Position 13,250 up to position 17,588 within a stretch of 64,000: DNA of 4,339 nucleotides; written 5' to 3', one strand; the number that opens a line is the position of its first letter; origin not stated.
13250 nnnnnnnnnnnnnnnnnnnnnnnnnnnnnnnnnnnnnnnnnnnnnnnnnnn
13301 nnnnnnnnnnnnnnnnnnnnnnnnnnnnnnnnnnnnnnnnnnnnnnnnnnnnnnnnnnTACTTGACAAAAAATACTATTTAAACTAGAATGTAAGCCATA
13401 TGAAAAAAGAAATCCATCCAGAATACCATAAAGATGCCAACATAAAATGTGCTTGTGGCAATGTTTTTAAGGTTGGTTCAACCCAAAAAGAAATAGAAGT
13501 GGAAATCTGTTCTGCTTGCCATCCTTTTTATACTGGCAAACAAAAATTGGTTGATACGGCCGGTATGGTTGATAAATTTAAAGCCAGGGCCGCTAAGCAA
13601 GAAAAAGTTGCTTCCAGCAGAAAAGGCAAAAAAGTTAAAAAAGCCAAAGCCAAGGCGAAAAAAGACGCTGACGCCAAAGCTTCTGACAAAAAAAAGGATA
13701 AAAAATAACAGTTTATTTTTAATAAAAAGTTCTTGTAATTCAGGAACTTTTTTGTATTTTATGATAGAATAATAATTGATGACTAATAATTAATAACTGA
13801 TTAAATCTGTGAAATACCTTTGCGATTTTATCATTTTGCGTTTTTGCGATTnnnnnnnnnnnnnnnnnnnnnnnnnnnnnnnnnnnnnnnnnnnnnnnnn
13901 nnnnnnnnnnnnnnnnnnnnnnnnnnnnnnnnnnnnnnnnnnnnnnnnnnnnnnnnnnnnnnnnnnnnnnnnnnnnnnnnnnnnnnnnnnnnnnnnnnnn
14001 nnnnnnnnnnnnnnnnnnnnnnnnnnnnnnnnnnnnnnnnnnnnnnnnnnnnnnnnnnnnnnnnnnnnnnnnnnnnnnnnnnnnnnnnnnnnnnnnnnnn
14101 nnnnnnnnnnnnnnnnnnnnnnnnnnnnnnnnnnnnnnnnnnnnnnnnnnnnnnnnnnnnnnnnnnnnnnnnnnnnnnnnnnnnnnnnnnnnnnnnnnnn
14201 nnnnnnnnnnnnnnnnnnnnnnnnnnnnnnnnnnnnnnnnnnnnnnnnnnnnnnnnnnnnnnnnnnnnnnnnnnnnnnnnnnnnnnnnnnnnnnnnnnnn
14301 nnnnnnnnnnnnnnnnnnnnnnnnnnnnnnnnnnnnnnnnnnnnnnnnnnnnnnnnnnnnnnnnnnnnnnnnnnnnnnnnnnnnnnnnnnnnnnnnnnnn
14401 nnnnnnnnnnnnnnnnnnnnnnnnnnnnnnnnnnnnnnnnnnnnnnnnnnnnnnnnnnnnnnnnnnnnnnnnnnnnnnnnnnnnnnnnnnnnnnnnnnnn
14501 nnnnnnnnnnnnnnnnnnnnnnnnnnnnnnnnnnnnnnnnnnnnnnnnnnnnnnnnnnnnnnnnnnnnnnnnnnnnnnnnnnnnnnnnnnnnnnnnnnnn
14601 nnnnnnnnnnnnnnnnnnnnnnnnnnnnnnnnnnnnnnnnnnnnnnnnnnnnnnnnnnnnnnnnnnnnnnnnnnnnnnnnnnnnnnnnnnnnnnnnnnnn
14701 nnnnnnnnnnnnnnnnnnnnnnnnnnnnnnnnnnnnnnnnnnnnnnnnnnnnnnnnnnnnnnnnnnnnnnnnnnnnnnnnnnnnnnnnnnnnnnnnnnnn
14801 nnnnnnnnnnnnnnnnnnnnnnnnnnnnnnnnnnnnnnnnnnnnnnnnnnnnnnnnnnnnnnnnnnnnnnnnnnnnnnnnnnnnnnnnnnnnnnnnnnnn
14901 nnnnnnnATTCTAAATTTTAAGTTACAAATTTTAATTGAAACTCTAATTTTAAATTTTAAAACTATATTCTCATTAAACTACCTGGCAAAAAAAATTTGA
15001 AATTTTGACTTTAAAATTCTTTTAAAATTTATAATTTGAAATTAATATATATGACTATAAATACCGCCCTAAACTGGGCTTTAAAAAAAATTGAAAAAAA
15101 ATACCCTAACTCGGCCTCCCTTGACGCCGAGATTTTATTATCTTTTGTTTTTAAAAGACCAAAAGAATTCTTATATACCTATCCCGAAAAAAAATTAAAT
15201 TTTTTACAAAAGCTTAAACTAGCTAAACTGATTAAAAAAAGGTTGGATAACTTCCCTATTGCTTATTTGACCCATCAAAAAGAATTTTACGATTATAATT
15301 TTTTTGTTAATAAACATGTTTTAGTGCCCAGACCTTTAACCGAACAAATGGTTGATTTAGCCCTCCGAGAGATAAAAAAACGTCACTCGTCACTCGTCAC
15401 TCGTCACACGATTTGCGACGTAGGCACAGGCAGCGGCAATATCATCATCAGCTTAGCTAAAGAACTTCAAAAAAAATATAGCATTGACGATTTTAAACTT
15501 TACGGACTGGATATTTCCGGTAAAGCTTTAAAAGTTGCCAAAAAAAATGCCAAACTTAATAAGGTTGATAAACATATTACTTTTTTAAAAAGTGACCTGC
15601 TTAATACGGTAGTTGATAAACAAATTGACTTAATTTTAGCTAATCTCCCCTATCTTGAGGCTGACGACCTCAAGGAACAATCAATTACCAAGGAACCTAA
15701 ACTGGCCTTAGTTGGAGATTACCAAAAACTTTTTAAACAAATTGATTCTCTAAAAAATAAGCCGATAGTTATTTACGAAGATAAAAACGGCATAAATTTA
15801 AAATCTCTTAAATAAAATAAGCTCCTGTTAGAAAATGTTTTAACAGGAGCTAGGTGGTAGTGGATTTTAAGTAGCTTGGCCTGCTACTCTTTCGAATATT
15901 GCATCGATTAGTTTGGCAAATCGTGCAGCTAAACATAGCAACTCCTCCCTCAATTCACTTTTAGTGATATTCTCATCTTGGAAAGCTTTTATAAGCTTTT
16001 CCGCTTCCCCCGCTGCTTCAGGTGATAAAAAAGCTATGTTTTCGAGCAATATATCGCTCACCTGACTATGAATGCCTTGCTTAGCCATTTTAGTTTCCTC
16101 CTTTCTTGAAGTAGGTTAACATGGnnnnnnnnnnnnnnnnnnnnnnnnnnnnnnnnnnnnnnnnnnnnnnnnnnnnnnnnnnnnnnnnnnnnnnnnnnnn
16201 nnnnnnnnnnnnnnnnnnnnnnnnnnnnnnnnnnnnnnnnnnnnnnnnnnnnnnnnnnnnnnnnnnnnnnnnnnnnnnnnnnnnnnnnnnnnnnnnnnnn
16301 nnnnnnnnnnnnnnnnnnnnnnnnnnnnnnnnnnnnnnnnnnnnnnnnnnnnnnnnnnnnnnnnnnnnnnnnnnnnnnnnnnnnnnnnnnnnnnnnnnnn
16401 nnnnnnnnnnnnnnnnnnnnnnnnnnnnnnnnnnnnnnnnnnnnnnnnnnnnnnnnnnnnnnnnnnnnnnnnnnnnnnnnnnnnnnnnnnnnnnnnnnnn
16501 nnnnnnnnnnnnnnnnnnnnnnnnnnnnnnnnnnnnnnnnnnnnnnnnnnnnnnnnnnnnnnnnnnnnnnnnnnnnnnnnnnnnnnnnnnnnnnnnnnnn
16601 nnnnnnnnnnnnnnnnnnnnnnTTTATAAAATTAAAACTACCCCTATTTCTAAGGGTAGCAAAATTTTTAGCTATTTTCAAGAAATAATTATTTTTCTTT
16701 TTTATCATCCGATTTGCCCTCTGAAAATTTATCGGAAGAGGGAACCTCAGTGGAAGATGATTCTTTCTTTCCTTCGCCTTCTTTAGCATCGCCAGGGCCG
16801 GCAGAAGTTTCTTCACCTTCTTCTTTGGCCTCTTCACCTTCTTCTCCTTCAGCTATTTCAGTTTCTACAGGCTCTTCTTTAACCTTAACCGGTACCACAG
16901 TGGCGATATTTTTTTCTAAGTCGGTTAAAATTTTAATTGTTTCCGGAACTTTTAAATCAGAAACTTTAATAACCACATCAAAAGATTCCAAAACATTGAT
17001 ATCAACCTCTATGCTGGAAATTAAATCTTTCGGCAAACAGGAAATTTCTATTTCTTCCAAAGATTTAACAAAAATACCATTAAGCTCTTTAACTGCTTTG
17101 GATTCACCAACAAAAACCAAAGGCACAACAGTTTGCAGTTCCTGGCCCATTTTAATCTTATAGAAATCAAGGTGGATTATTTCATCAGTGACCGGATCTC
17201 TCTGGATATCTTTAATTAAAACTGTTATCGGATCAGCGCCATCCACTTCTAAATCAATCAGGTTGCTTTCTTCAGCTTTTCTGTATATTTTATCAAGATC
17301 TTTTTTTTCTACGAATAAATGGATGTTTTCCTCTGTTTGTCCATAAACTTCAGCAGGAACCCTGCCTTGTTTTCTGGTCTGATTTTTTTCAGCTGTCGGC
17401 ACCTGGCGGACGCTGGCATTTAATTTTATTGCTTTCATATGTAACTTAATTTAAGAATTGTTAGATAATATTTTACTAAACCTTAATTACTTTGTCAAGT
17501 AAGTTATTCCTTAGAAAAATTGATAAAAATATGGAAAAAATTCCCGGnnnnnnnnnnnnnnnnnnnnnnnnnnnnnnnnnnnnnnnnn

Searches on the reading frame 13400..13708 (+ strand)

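Call 78: search_protein_families(library=pfam, proteins=[window:13400-13708:+], max_evalue=0.0001)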
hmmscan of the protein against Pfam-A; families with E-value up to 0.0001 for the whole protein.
window:13400-13708:+ (102 aa): 1 family
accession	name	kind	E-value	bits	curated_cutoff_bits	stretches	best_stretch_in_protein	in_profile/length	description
PF01197.23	Ribosomal_L31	-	2.9e-30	104.7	27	1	1-63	1-63/65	Ribosomal protein L31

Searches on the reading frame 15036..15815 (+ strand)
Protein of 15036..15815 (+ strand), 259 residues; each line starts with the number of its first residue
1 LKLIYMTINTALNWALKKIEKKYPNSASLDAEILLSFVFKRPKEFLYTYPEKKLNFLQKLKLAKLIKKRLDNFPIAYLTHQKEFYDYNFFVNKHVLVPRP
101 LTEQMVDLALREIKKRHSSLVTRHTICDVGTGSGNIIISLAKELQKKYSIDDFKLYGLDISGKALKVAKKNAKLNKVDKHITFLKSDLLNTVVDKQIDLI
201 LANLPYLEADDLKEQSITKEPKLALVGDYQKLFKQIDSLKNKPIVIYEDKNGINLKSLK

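Call 77: search_protein_families(library=pfam, proteins=[window:15036-15815:+], max_evalue=0.0001)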
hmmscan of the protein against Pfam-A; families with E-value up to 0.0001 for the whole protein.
window:15036-15815:+ (259 aa): 12 families
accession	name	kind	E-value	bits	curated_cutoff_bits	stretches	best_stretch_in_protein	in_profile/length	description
PF13847.12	Methyltransf_31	-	4e-13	49.7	27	1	125-243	6-104/145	Methyltransferase domain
PF17827.6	PrmC_N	-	5.2e-12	46.6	23.4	1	11-79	2-70/71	PrmC N-terminal domain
PF05175.20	MTS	-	1.7e-11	44.5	23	1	122-212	31-114/170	Methyltransferase small domain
PF06325.19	PrmA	-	4e-10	40.1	22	1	121-204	160-234/296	Ribosomal protein L11 methyltransferase (PrmA)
PF02384.22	N6_Mtase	-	2.4e-09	37.4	20.4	1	98-223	31-150/311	N-6 DNA Methylase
PF13649.12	Methyltransf_25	-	3.5e-09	37.7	27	1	126-213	1-83/97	Methyltransferase domain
PF01170.24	UPF0020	-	2.4e-07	31.1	22.3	1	134-209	64-134/197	RMKL-like, methyltransferase domain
PF08241.18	Methyltransf_11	-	6.2e-06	27.2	21.2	1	128-204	2-68/95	Methyltransferase domain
PF08242.18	Methyltransf_12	-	1.7e-05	25.9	30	1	128-203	2-72/98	Methyltransferase domain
PF02475.24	TRM5-TYW2_MTfase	-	5.3e-05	23.7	28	0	125-207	39-115/164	TRM5/TYW2 methyltransferase domain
PF01209.24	Ubie_methyltran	-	7.2e-05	22.7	20.1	0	119-187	44-106/233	ubiE/COQ5 methyltransferase family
PF05185.22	PRMT5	-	7.3e-05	23.1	22.9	0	101-204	42-142/171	PRMT5 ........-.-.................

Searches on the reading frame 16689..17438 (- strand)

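Call 77: search_protein_families(library=pfam, proteins=[window:16689-17438:-], max_evalue=0.0001)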
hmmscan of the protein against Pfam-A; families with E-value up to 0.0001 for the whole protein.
window:16689-17438:- (249 aa): 2 families
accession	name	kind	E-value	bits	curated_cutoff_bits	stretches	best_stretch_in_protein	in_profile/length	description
PF01386.24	Ribosomal_L25p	-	1.6e-24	86.6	23.6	1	6-92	1-82/82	Ribosomal L25p family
PF14693.11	Ribosomal_TL5_C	-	1.7e-18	67.2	27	1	101-183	2-82/84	Ribosomal protein TL5, C-terminal domain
